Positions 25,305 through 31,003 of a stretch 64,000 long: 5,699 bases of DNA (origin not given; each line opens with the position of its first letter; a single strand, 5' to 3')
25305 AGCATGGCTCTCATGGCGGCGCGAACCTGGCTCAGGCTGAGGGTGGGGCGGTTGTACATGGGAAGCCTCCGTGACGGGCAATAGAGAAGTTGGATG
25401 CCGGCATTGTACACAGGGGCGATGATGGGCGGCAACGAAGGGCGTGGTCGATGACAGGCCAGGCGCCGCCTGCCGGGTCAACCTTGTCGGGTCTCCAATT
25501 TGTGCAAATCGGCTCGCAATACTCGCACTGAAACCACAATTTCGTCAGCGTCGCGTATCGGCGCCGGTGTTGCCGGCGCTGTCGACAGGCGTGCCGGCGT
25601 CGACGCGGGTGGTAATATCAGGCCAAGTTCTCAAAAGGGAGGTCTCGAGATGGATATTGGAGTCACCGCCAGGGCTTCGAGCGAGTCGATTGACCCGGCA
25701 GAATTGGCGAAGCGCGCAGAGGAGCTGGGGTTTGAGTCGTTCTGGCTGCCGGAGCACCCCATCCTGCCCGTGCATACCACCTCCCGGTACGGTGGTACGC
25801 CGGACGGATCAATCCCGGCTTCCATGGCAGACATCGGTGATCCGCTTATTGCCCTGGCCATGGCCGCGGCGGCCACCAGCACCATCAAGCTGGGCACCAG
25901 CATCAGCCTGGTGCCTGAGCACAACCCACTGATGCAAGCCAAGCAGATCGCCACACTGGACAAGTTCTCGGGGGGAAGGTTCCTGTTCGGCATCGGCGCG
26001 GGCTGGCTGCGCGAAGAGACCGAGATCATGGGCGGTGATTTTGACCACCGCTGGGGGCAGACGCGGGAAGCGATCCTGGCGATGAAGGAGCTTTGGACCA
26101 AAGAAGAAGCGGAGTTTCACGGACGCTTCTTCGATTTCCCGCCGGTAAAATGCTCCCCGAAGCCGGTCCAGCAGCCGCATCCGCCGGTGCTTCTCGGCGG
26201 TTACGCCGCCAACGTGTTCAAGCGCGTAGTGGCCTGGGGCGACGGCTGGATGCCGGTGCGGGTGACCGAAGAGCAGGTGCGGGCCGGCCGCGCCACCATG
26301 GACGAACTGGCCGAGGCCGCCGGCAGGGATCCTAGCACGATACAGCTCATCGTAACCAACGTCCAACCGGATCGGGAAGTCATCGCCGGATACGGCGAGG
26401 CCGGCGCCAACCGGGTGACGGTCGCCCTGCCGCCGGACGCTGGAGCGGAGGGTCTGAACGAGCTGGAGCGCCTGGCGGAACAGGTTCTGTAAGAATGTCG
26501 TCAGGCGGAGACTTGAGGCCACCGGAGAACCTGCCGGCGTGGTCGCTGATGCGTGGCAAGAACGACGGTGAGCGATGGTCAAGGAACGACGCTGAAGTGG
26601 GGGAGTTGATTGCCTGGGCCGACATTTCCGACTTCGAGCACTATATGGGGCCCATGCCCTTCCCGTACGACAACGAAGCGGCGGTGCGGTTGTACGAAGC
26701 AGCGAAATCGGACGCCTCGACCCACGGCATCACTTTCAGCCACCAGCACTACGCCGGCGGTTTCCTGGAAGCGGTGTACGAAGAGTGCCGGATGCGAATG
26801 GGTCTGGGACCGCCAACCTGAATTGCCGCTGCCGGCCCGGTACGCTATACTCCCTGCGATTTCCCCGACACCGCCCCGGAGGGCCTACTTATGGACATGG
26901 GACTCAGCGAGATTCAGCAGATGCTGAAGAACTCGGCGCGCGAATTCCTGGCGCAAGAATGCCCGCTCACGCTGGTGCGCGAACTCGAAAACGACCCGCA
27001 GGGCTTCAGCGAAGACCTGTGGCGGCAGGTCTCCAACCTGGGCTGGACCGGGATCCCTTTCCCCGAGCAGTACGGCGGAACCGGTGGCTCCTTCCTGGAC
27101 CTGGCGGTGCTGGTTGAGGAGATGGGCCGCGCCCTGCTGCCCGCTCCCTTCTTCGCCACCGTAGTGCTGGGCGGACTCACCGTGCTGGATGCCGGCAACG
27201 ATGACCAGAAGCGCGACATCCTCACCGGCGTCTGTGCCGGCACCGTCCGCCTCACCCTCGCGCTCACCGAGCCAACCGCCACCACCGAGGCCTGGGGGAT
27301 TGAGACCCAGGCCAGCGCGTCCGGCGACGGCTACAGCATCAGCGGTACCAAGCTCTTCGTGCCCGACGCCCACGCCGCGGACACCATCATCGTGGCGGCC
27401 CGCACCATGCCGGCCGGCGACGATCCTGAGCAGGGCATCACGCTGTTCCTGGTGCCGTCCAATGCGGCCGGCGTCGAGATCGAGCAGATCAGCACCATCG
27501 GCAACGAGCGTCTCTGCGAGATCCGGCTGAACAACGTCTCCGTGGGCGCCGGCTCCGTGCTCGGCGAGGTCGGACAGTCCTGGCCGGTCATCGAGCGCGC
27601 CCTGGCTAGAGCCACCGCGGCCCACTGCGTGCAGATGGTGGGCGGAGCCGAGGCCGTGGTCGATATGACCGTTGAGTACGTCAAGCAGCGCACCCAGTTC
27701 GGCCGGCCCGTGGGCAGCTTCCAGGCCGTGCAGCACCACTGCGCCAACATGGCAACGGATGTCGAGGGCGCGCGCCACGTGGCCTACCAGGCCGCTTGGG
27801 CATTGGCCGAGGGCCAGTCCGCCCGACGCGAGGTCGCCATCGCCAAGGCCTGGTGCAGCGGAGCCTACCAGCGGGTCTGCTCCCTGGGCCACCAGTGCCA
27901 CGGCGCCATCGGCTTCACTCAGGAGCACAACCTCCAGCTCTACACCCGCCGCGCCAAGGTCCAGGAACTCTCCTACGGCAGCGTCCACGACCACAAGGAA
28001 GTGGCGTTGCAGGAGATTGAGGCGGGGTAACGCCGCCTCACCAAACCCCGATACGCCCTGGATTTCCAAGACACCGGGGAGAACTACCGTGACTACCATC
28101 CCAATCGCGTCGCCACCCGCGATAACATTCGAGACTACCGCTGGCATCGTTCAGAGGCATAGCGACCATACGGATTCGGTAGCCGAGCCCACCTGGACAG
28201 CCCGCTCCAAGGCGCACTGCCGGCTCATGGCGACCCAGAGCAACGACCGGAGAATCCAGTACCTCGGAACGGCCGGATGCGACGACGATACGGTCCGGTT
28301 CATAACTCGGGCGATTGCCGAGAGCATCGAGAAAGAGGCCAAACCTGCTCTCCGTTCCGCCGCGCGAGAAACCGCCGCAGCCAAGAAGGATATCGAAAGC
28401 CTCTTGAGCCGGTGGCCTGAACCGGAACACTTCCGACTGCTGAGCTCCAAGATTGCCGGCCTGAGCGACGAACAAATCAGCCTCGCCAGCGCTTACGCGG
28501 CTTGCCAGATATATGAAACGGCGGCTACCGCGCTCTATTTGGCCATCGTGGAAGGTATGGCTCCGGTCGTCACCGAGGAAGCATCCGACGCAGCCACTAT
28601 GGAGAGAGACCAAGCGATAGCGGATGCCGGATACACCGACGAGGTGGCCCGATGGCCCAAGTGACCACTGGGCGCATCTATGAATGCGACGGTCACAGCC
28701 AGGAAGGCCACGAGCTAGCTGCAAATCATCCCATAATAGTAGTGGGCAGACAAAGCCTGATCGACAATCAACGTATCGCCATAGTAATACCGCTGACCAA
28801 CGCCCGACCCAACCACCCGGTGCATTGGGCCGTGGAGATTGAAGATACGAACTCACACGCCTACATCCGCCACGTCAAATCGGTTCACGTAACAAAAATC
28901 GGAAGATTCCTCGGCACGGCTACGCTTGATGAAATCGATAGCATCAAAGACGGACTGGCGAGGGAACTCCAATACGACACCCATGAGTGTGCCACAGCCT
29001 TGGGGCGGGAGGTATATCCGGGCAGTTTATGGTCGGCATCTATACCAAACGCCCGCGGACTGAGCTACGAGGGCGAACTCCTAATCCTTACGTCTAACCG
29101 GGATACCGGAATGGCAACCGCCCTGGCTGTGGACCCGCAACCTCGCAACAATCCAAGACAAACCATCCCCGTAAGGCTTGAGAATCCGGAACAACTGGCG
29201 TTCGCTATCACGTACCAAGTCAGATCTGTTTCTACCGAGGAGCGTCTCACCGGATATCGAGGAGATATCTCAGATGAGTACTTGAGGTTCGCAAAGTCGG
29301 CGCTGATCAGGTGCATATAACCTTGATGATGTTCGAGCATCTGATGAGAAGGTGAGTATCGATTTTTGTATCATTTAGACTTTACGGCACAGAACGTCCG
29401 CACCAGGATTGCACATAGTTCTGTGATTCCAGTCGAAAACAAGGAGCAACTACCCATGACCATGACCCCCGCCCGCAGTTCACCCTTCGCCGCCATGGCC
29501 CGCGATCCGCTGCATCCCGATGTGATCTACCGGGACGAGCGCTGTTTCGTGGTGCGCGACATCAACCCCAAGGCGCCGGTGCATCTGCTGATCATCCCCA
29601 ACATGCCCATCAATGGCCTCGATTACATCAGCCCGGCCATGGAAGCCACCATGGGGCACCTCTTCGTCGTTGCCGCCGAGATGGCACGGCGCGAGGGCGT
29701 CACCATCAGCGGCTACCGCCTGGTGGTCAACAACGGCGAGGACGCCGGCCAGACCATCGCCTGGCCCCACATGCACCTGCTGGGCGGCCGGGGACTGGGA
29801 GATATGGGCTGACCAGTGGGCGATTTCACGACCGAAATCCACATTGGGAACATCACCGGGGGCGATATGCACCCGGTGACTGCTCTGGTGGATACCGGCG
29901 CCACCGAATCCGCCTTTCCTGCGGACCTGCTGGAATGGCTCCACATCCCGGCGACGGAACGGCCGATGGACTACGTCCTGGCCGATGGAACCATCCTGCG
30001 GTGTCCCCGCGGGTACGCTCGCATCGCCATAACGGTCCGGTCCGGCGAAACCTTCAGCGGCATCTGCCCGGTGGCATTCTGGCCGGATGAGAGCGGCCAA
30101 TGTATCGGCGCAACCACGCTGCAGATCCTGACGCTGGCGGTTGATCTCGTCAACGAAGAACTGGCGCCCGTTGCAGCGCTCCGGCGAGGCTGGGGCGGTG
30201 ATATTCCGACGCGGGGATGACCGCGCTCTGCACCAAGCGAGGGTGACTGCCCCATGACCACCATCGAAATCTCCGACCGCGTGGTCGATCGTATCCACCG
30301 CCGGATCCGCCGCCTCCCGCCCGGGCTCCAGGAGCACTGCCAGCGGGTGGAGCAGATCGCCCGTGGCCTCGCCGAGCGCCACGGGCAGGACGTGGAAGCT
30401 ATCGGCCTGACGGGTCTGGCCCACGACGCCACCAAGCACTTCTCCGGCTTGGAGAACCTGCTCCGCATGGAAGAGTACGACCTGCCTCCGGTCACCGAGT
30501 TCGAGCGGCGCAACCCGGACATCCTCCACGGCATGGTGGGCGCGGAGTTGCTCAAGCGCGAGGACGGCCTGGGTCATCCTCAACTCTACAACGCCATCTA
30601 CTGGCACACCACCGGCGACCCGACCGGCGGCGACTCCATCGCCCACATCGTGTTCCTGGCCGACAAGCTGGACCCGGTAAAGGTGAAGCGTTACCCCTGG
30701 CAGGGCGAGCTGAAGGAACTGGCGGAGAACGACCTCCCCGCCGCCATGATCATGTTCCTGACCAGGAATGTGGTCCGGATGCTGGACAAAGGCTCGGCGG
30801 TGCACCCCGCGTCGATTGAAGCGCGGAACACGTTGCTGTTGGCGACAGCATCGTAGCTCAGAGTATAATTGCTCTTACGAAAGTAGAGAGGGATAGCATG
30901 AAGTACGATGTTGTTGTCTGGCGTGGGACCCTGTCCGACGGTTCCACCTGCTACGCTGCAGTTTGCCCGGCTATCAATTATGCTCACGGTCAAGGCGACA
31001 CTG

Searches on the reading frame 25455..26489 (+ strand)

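Call 38: search_protein_families(library=ncbifam, proteins=[window:25455-26489:+], max_evalue=0.00001)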
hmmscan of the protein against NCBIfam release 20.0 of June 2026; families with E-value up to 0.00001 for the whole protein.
window:25455-26489:+ (345 aa): 32 families (the best 25 are shown)
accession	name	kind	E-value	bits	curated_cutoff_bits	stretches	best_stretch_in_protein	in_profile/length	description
TIGR03619.1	F420_Rv2161c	subfamily_domain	8.6e-77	258.1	166.9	1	83-324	2-246/247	TIGR03619 family F420-dependent LLM class oxidoreductase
TIGR03560.1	F420_Rv1855c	subfamily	5e-36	124.6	231.4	1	81-297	15-223/227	TIGR03560 family F420-dependent LLM class oxidoreductase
TIGR03571.1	lucif_BA3436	subfamily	4.2e-27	95.2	303.9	1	80-293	32-232/304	TIGR03571 family LLM class oxidoreductase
TIGR03854.1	F420_MSMEG_3544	hypoth_equivalog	1.3e-24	87.1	295.6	1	128-310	41-226/290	TIGR03854 family LLM class F420-dependent oxidoreductase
TIGR03621.1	F420_MSMEG_2516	subfamily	1.2e-23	83.8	213.15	1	127-255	40-163/295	TIGR03621 family F420-dependent LLM class oxidoreductase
TIGR04021.1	LLM_DMSO2_sfnG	equivalog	7.4e-22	78.2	382.95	1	138-293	71-228/350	dimethylsulfone monooxygenase SfnG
TIGR04024.1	F420_NP1902A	hypoth_equivalog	7.9e-18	64.3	345.4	1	132-300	44-211/330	TIGR04024 family LLM class F420-dependent oxidoreductase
NF002619.0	PRK02271.1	equivalog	9.4e-18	64.6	276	1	129-297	41-206/329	5,10-methylenetetrahydromethanopterin reductase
TIGR03617.1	F420_MSMEG_2256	subfamily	1.4e-17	63.6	278.15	1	129-301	20-200/318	TIGR03617 family F420-dependent LLM class oxidoreductase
TIGR03555.1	F420_mer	equivalog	1.6e-17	63.9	348.7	1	133-299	43-207/325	5,10-methylenetetrahydromethanopterin reductase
TIGR03564.1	F420_MSMEG_4879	subfamily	1e-16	61.4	234.25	1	128-293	24-189/265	TIGR03564 family F420-dependent LLM class oxidoreductase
TIGR03559.1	F420_Rv3520c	subfamily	2.5e-15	56.4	335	1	129-272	39-193/325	LLM class F420-dependent oxidoreductase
TIGR03856.1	F420_MSMEG_2906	subfamily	2.2e-14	53.6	243.7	1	133-328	56-235/249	LLM class F420-dependent oxidoreductase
TIGR03565.1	alk_sulf_monoox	equivalog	4.7e-14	52.2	518.2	1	129-292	54-218/346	FMNH2-dependent alkanesulfonate monooxygenase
TIGR04465.1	ArgArg_F420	equivalog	8e-14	51.5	470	1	129-296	95-262/364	F420-dependent hydroxymycolic acid dehydrogenase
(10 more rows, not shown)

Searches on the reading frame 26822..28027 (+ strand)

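Call 37: search_protein_families(library=ncbifam, proteins=[window:26822-28027:+], max_evalue=0.00001)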
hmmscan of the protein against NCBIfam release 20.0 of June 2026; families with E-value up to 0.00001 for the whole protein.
window:26822-28027:+ (402 aa): 19 families
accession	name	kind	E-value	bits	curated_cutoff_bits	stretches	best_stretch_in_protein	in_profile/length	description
TIGR03203.1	pimD_small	equivalog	1.5e-62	211.9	652.7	1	25-392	1-369/378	pimeloyl-CoA dehydrogenase small subunit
NF042972.1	AcrlCoAredClosAcrC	equivalog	1e-59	202.2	640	1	24-395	1-372/378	acryloyl-CoA reductase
NF008997.0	PRK12341.1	equivalog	2.3e-53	181.7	537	1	24-386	1-363/382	acyl-CoA dehydrogenase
NF045552.1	GlutCoADH_Des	equivalog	1.3e-49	169.4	470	1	24-389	1-369/387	glutaryl-CoA dehydrogenase Acd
NF053553.1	prodigi_MBC_PigA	equivalog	3.4e-47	161.4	500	1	24-371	1-351/381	prodigiosin MBC biosynthesis dehydrogenase PigA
NF045652.1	ProlPCPDhRedW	equivalog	1e-46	159.5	650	1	56-369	27-344/376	L-prolyl-[peptidyl-carrier protein] dehydrogenase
NF002885.1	PRK03354.1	equivalog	1.1e-40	139.9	540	1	24-387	1-361/378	crotonobetainyl-CoA dehydrogenase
NF050027.1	acylCoADhIpdE2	equivalog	4.4e-39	134.8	450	2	266-391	182-302/311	acyl-CoA dehydrogenase IpdE2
TIGR03207.1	cyc_hxne_CoA_dh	equivalog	7.9e-39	133.4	575.35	1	29-367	2-340/372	cyclohexanecarboxyl-CoA dehydrogenase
NF042439.1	SulpropCoADesulf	equivalog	1.1e-38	133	600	1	65-384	28-355/379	3-sulfinopropanoyl-CoA desulfinase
NF058590.1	AcCoDHFadEBacil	equivalog_domain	5.5e-38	130.8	600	1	18-380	11-391/586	acyl-CoA dehydrogenase FadE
NF043006.1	CyhCrbnylCoADH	equivalog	7.4e-34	117.4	650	1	63-392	37-368/380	cyclohexane-1-carbonyl-CoA dehydrogenase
NF052270.1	Staph_DH_FadE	equivalog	3.8e-28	98.3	600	1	116-374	112-368/400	acyl-CoA dehydrogenase FadE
TIGR03204.1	pimC_large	equivalog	1e-20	74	623.85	1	28-263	4-242/395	pimeloyl-CoA dehydrogenase large subunit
NF007000.1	PRK09463.1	subfamily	9.6e-16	57.3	600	1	54-362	66-395/726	acyl-CoA dehydrogenase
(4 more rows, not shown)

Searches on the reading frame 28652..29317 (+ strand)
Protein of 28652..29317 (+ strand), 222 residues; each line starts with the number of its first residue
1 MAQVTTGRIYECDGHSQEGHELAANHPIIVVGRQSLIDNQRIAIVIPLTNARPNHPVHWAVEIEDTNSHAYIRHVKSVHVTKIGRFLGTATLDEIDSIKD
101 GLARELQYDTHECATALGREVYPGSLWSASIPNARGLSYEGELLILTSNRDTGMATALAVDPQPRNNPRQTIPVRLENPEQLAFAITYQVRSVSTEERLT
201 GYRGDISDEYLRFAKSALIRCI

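Call 72: search_protein_families(library=ncbifam, proteins=[window:28652-29317:+], max_evalue=0.001)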
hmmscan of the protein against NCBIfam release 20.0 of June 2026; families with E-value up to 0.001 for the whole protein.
window:28652-29317:+ (222 aa): 1 family
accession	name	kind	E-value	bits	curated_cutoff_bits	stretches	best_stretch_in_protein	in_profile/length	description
NF007386.0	PRK09907.1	equivalog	3.3e-05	23.8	120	0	11-99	14-103/111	endoribonuclease MazF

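Call 91: search_protein_families(library=pfam, proteins=[window:28652-29317:+], max_evalue=0.01)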
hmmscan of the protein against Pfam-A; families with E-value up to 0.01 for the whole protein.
window:28652-29317:+ (222 aa): 1 family
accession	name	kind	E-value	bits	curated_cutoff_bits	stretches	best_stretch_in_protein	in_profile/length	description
PF02452.23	PemK_toxin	-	7.2e-15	55.6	23.1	1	7-104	3-107/109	PemK-like, MazF-like toxin of type II toxin-antitoxin system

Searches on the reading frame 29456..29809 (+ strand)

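Call 72: search_protein_families(library=ncbifam, proteins=[window:29456-29809:+], max_evalue=0.001)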
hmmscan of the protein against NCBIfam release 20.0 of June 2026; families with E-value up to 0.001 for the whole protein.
window:29456-29809:+ (118 aa): 2 families
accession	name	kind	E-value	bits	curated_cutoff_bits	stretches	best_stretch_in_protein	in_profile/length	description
NF007965.0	PRK10687.1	equivalog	2.9e-28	98.3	206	1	11-117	7-113/119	purine nucleoside phosphoramidase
NF045834.1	M_plasma_HinT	exception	2.6e-14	53.9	130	1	19-109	10-99/102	histidine triad protein HinT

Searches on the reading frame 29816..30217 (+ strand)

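Call 72: search_protein_families(library=ncbifam, proteins=[window:29816-30217:+], max_evalue=0.001)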
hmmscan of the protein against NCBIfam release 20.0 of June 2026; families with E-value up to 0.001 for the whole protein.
window:29816-30217:+ (134 aa): 1 family
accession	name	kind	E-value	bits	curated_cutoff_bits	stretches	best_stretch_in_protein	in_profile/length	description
TIGR03698.1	clan_AA_DTGF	subfamily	0.00024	21.4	57.35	1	15-114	11-105/107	clan AA aspartic protease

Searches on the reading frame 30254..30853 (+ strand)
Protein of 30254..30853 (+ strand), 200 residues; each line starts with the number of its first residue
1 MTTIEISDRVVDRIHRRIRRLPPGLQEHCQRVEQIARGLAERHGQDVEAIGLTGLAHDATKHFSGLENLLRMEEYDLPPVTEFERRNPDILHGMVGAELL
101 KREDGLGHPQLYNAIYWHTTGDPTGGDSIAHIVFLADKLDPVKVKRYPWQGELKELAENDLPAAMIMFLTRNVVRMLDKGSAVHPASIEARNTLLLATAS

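Call 72: search_protein_families(library=ncbifam, proteins=[window:30254-30853:+], max_evalue=0.001)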
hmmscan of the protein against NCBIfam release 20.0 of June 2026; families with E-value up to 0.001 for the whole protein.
window:30254-30853:+ (200 aa): 3 families
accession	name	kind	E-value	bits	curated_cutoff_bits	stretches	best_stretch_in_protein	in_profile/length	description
TIGR00488.1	TIGR00488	equivalog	1.7e-24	86.6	70.15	1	27-192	11-172/173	bis(5'-nucleosyl)-tetraphosphatase (symmetrical) YqeK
NF005519.0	PRK07152.1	equivalog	8.1e-20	71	315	1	26-189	198-354/361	nicotinate-nucleotide adenylyltransferase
NF045665.1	NTPtran_DVU1551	equivalog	0.00027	20.1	315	0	14-62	207-260/359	DVU_1551 family NTP transferase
